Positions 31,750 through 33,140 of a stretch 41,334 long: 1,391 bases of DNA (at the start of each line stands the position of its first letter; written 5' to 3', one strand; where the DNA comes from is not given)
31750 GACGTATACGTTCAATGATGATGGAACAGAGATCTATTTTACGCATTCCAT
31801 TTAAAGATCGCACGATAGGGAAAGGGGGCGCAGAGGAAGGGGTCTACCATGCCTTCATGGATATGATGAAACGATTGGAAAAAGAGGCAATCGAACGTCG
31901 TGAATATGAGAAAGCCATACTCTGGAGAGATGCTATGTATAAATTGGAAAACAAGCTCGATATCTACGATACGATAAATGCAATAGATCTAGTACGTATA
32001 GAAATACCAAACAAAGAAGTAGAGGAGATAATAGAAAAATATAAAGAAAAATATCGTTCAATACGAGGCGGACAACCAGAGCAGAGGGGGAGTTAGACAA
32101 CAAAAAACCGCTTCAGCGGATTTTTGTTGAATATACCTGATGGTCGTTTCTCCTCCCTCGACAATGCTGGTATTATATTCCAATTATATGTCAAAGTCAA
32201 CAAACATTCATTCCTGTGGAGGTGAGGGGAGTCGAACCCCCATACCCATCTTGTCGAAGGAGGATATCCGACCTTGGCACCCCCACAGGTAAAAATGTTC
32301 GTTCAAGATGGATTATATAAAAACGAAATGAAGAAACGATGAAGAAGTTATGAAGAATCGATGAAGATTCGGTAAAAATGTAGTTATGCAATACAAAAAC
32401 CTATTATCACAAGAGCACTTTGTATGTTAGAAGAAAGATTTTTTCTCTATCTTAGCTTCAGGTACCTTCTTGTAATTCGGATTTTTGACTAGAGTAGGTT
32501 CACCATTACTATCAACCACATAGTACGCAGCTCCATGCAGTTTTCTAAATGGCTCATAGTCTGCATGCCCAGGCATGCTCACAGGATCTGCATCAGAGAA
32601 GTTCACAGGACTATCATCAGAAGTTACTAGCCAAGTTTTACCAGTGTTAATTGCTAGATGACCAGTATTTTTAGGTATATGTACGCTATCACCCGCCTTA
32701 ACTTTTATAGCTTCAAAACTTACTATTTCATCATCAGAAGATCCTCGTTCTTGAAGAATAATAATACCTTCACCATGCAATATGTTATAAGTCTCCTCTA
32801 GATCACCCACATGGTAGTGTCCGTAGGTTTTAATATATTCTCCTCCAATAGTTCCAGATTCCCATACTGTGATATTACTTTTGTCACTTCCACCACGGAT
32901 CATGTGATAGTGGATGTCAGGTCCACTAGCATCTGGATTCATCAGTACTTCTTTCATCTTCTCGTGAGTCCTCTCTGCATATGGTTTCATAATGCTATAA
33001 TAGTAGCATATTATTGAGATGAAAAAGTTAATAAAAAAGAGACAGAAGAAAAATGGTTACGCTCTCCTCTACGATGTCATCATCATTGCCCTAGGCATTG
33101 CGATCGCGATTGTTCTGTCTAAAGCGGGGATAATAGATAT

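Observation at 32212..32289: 68-nt tRNA-like gene with alanine identity pair (G3:U70) and T-arm but no anticodon loop: a tmRNA TLD without an mRNA-like domain?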

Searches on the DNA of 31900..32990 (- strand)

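Call 4: search_rna_families(source=window, start=31900, end=32700, threshold=evalue, max_evalue=10, show_alignments=6)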
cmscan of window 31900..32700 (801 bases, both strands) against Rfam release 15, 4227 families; matches with E-value up to 10: 7.
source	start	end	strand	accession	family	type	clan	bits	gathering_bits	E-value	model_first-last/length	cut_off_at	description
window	32214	32284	-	RF00023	tmRNA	Gene;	CL00001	29.4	47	5.8e-10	1-374/374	no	transfer-messenger RNA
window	32047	32156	-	RF01770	rimP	Cis-reg; leader;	-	20.4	47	1.1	1-102/102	no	Gammaprotebacteria rimP leader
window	32298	32344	-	RF04332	Plastid-rpoB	Cis-reg;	-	17.9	45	2.1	1-49/49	no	Plastid-rpoB 5UTR RNA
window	32145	32241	-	RF04321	tmRNA_permuted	Gene;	-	17.4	47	0.28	36-98/213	no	permuted transfer-messenger RNA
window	32218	32284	-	RF01684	mascRNA-menRNA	Gene;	-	17.2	42.5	1.4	1-56/56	no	MALAT1-associated small cytoplasmic RNA/MEN beta RNA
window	32422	32455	+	RF04023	MIR1314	Gene; miRNA;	-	16.8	108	2.1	1-104/104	no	MIR1314 microRNA precursor family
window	32205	32295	-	RF01921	mir-1296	Gene; miRNA;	-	16.6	100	4.1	1-87/87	no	mir-1296 microRNA precursor family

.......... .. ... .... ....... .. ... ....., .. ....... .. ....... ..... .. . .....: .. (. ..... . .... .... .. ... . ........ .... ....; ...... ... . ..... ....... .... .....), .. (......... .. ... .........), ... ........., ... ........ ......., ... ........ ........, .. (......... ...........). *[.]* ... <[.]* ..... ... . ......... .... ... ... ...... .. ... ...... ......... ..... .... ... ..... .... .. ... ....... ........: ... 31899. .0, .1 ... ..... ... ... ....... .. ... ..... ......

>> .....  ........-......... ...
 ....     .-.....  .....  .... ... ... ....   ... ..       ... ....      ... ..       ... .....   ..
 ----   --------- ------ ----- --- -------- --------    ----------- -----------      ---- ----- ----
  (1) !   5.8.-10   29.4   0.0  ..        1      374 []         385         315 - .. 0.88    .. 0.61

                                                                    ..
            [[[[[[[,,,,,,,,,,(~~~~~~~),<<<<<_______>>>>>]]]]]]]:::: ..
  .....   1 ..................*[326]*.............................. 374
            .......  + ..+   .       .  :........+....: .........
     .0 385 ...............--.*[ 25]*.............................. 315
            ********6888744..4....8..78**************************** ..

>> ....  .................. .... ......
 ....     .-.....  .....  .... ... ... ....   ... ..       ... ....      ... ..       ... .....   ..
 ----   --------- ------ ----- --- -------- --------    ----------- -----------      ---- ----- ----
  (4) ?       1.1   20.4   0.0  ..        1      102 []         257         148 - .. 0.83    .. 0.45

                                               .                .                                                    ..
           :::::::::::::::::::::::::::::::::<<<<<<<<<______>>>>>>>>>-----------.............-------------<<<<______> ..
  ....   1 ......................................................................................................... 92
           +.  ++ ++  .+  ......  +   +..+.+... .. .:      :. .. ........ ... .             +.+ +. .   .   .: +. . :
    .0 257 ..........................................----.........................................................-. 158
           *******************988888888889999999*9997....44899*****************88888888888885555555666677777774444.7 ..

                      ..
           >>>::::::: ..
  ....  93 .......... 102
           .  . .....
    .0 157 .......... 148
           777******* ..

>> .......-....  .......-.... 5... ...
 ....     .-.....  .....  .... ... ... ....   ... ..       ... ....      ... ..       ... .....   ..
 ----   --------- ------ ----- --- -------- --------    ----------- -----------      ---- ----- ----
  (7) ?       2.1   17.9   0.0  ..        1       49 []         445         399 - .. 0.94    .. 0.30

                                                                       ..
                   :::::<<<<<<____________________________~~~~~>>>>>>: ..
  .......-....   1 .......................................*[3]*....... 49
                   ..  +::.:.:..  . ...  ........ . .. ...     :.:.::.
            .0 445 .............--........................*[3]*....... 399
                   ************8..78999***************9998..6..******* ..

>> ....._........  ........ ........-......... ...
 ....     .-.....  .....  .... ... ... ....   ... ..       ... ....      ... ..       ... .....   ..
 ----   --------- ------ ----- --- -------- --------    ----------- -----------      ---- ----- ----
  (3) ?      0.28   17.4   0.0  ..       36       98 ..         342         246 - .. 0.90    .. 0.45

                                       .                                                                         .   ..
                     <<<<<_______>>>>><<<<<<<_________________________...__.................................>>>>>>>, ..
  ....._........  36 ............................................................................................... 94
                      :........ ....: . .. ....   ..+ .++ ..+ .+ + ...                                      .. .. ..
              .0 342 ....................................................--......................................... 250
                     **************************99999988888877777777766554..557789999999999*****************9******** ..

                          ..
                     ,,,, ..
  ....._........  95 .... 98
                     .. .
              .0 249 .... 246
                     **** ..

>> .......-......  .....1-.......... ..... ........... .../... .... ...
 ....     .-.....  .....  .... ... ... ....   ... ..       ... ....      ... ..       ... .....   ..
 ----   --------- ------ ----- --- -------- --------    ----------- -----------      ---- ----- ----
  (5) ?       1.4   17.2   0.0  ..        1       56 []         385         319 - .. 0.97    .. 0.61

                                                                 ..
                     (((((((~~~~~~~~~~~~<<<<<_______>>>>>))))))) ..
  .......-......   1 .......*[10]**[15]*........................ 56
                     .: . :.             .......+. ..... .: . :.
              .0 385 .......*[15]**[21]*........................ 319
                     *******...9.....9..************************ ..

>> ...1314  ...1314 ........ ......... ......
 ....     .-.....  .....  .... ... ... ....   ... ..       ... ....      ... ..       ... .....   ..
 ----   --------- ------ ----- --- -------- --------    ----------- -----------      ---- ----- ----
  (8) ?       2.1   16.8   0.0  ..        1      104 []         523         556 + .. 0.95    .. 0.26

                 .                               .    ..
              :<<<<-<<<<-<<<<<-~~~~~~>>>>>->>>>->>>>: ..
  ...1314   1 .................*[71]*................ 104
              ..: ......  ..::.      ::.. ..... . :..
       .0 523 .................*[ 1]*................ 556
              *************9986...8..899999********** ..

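Call 52: search_dna_similar(query=window:32100-32330:-, collection=phages, mode=distant, max_evalue=1)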
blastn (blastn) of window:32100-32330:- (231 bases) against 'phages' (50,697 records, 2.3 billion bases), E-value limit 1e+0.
Records with a match: 38; places in all: 38; records where one place covers at least 80% of the query: 0.
Best place of each record, by identity: 95-99% 18; 90-95% 14; 80-90% 6.
By first word of the organism name: Streptomyces 17; Synechococcus 7; Bacteriophage 5; uncultured 2; Enterococcus 2; Brevundimonas 2; Moorella 1; Pseudomonas 1; Ruegeria 1.
By host as written in the record: - 9; Streptomyces viridochromogenes DSM40736 5; Synechococcus sp. 5; Streptomyces sanglieri UNT16F27A 4; Streptomyces griseofuscus ATCC 23916 3; Streptomyces griseus ATCC 10137 3; Synechococcus sp. WH7803 2; Brevundimonas pondensis LVF1 2; and 5 more.
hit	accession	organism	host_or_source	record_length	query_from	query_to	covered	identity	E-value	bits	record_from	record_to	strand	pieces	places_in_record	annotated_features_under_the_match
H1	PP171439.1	Streptomyces phage Byblos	soil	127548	91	125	15%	85.7%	2e-1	42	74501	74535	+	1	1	record has no annotation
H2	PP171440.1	Streptomyces phage DekoNeimoidia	soil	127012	91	125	15%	85.7%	2e-1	42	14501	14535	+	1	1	record has no annotation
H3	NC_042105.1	Streptomyces phage BillNye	Streptomyces viridochromogenes DSM40736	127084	91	123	14%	87.9%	8e-1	39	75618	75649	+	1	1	tmRNA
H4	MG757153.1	Streptomyces phage BillNye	Streptomyces viridochromogenes DSM40736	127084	91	123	14%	87.9%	8e-1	39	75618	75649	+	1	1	tmRNA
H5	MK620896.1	Streptomyces phage Circinus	Streptomyces griseofuscus ATCC 23916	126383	91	123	14%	87.9%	8e-1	39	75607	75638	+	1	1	119: tmRNA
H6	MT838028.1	Bacteriophage sp.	human fecal samples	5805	78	111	15%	85.3%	8e-1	40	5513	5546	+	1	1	record has no annotation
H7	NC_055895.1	uncultured phage cr7_1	human feces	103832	91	118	12%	92.9%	6e-2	43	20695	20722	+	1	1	transfer-messenger RNA, SsrA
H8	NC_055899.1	uncultured phage cr124_1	human feces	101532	91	118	12%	92.9%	6e-2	43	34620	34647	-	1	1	transfer-messenger RNA, SsrA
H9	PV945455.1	Enterococcus phage vB_Edu_21C1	Enterococcus sp.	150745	91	117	12%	92.6%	2e-1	41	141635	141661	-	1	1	transfer-messenger RNA SsrA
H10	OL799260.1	Enterococcus phage phiSHEF16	Enterococcus faecium E1071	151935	91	117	12%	92.6%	2e-1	41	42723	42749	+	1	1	none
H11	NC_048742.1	Streptomyces phage Gilson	Streptomyces griseofuscus ATCC 23916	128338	91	116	11%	92.3%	8e-1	39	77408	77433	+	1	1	136: Hypothetical Protein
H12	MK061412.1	Streptomyces phage Gilson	Streptomyces griseofuscus ATCC 23916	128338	91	116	11%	92.3%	8e-1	39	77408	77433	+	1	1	136: Hypothetical Protein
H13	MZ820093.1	Streptomyces phage Forrest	Streptomyces viridochromogenes DSM40736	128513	91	116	11%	92.3%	8e-1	39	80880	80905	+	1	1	142: Tag peptide: ANSNFALAA*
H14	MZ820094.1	Streptomyces phage Jada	Streptomyces viridochromogenes DSM40736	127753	91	116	11%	92.3%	8e-1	39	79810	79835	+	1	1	138: Tag peptide: ANSNFALAA*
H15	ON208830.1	Streptomyces phage Emma1919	Streptomyces griseus ATCC 10137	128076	91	116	11%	92.3%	8e-1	39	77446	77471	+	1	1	136: Tag peptide: ANSNFALAA*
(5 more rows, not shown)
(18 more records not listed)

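Call 68: search_with_rna_model(model_id=R1, sources=[L257, L258, L259, L260, L001], max_evalue=10, filters=off)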
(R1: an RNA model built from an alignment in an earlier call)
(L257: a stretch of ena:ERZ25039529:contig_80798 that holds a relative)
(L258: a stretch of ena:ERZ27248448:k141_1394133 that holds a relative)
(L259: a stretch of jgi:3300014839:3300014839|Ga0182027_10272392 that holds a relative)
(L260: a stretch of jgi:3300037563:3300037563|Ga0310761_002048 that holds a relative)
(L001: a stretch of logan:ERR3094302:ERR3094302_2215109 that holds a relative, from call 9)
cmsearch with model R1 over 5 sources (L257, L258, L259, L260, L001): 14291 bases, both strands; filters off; matches with E-value up to 10: 5.
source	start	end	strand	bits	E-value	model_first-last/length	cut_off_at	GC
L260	4572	4596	-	10.1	0.84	1-63/63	no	0.76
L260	4494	4508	+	9.7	1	40-54/63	no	0.4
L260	3029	3111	+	7.8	2.6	1-63/63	no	0.37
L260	4696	4752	-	7.4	3.2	1-63/63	no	0.51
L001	361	393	-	6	6.3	1-63/63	no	0.42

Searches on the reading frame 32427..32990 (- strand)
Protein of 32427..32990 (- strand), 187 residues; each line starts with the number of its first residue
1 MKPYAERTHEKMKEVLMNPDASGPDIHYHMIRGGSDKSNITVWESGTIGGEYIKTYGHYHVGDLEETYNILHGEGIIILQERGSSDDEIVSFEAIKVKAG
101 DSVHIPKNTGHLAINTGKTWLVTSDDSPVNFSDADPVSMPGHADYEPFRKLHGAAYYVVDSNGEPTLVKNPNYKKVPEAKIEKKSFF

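Call 8: search_protein_families(library=pfam, proteins=[window:32427-32990:-])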
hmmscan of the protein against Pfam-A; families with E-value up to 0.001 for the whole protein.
window:32427-32990:- (187 aa): 2 families
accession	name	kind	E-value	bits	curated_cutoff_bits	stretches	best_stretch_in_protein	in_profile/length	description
PF06560.17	GPI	-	9.7e-21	74.3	20.7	1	37-164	51-171/182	Glucose-6-phosphate isomerase (GPI)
PF07883.17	Cupin_2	-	5.1e-05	23.3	27.2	1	58-119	14-62/70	Cupin domain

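Call 9: find_encoding_contigs(protein=window:32427-32990:-, flank=3000, max_places=10)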
Protein window:32427-32990:- (187 aa): 2 contigs read that carry it; 1 place shown.
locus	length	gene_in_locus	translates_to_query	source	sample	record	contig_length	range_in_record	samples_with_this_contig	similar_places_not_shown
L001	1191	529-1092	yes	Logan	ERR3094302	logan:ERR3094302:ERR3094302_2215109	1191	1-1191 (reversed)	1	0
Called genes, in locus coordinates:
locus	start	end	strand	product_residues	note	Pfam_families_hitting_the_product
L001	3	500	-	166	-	?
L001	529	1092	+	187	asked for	PF06560:GPI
